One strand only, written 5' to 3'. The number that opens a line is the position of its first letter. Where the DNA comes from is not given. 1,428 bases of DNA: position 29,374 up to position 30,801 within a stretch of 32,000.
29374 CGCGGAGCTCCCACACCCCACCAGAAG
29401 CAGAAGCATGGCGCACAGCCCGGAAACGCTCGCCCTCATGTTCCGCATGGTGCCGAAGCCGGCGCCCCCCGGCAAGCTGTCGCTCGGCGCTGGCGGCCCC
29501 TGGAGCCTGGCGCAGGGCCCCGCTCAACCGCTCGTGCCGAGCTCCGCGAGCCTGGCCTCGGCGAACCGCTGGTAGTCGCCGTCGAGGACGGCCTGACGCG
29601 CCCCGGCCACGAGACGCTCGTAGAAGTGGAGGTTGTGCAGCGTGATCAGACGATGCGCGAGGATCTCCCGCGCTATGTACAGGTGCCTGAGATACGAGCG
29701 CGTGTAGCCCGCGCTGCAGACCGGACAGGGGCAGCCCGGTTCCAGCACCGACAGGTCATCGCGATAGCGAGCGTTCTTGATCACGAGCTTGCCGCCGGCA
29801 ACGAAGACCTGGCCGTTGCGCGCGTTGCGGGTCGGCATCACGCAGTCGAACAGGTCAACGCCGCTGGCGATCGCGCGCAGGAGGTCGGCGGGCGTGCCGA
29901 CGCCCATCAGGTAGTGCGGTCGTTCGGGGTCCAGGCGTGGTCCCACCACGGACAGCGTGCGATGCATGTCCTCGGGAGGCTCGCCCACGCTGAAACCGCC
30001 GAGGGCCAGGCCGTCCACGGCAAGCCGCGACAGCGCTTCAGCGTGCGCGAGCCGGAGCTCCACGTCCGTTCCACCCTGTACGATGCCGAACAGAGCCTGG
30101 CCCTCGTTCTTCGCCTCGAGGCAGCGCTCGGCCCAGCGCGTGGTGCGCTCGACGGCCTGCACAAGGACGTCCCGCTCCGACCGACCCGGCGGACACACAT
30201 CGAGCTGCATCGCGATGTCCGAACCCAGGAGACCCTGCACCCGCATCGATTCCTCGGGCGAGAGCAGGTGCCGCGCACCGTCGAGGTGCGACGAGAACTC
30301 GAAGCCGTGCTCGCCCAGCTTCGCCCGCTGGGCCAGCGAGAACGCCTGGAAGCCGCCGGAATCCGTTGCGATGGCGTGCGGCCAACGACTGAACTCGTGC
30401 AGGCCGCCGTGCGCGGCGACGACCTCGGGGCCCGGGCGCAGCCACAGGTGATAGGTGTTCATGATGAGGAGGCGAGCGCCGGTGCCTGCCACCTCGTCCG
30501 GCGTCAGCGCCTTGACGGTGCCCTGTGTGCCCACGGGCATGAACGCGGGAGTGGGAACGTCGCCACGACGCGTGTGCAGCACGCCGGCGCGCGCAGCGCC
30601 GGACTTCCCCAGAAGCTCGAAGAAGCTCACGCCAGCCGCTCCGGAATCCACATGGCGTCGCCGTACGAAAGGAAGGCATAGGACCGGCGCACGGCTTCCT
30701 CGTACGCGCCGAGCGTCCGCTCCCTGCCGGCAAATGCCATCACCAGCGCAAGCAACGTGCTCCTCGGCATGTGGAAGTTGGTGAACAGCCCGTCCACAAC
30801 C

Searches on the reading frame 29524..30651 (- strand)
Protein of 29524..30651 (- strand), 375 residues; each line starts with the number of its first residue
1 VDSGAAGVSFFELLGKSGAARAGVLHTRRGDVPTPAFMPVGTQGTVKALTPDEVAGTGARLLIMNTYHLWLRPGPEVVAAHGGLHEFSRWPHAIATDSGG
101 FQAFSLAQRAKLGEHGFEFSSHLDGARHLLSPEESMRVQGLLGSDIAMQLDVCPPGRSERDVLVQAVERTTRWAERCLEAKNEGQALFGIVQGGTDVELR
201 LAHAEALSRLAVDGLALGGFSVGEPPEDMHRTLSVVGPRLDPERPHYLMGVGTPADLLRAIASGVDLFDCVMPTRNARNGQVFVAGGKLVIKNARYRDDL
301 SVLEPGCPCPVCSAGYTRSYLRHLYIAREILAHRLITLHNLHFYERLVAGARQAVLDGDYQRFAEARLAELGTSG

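Call 29: search_protein_families(library=pfam, proteins=[window:29524-30651:-], max_evalue=0.001)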
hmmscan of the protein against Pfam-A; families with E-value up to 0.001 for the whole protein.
window:29524-30651:- (375 aa): 1 family
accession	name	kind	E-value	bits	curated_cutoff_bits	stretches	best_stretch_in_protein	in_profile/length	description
PF01702.25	TGT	-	1.9e-140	468.4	26.3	1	20-370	3-354/357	Queuine tRNA-ribosyltransferase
